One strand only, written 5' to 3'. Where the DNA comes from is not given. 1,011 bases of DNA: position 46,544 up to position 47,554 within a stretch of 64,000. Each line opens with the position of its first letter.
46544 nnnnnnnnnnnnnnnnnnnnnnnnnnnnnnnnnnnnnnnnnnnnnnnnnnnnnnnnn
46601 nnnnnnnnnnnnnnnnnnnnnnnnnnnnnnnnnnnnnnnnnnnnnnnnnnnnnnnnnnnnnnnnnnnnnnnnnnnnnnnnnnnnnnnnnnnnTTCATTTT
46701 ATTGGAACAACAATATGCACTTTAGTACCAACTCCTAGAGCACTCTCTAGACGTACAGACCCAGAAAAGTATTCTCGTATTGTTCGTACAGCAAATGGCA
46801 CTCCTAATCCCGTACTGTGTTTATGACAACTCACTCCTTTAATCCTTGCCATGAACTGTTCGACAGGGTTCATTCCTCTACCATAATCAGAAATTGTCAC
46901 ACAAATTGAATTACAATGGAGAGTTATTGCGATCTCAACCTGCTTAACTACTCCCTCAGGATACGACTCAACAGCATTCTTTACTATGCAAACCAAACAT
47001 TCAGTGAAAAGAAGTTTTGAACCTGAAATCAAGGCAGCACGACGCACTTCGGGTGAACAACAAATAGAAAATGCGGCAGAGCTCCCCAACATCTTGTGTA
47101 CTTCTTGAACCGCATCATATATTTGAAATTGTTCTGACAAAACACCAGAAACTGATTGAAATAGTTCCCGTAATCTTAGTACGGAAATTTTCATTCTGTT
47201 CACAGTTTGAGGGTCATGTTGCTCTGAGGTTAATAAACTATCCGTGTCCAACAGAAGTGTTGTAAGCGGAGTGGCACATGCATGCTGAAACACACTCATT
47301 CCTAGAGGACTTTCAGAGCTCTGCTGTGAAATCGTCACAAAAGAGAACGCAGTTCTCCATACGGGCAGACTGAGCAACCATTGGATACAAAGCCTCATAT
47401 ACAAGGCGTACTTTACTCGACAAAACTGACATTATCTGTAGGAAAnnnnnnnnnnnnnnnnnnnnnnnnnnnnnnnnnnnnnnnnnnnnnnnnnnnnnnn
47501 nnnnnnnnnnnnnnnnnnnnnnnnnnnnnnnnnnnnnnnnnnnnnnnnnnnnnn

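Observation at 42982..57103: Glycosylation locus B: complete toolkit for polyprenyl-P-sugar synthesis and periplasmic GT-C transfer, with an embedded two-component system and CorA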

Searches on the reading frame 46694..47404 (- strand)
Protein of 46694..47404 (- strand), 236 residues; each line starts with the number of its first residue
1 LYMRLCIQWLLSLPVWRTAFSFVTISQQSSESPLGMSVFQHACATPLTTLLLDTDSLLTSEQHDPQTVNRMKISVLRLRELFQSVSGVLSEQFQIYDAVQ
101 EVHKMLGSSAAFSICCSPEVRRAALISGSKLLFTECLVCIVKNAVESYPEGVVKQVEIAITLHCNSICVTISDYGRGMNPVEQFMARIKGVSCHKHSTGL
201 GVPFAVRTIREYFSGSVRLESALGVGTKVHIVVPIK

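Call 4: search_protein_families(library=pfam, proteins=[window:46694-47404:-], max_evalue=0.01)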
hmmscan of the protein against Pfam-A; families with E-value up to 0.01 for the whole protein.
window:46694-47404:- (236 aa): 1 family
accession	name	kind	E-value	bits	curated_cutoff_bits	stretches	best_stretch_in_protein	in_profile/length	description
PF02518.31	HATPase_c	-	4.1e-09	37.3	26.4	1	135-235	8-109/111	Histidine kinase-, DNA gyrase B-, and HSP90-like ATPase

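Call 5: search_protein_families(library=ncbifam, proteins=[window:46694-47404:-], max_evalue=0.01)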
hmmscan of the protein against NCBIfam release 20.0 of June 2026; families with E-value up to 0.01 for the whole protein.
window:46694-47404:- (236 aa): 21 families
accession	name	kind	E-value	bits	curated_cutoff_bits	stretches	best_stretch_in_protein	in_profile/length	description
NF046044.1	PnpS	equivalog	5.7e-09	35.5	400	1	74-234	226-390/390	two-component system histidine kinase PnpS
NF008468.0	PRK11360.1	equivalog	1.1e-08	34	646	1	99-236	471-609/616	two-component system sensor histidine kinase AtoS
NF008298.1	PRK11086.1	subfamily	2.2e-08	33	520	1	139-235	430-525/529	DcuS/MalK family sensor histidine kinase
TIGR02916.1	PEP_his_kin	equivalog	2.7e-08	32.9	300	1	67-234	520-679/679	XrtA/PEP-CTERM system histidine kinase PrsK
TIGR01925.2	spIIAB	equivalog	5.8e-08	32.7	135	1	142-232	47-133/137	anti-sigma F factor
NF053867.1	SprKinKinDBac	equivalog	1.3e-07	30.5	775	1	124-235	389-497/500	sporulation kinase KinD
NF011874.0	PRK15347.1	equivalog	4.1e-07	28.4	852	1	135-235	516-614/921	two component system sensor kinase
NF041947.1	LuxQ_Vibrio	equivalog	2.3e-05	22.5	1200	1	94-236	546-697/843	quorum-sensing autoinducer 2 sensor kinase/phosphatase LuxQ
NF033092.0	HK_WalK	equivalog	2.4e-05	23.1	725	1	133-235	489-594/594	cell wall metabolism sensor histidine kinase WalK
NF007420.1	PRK09959.1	equivalog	3.2e-05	21.7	1995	1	106-235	802-936/1197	acid-sensing system histidine kinase EvgS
NF007688.0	PRK10364.1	equivalog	7.1e-05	21.7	479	1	134-235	353-451/460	two-component system sensor histidine kinase ZraS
NF007007.0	PRK09470.1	equivalog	7.6e-05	21.8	486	1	40-235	253-459/463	envelope stress sensor histidine kinase CpxA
TIGR02966.1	phoR_proteo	equivalog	7.7e-05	21.8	334.2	1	88-230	184-330/333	phosphate regulon sensor histidine kinase PhoR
NF045595.1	HK_scytonemin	equivalog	0.00012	20.6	865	1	130-235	529-635/637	scytonemin biosynthesis sensor histidine kinase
NF050805.1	CellDivHKDivJCaul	equivalog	0.00028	19.2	1000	1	138-235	421-520/531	cell cycle sensor histidine kinase DivJ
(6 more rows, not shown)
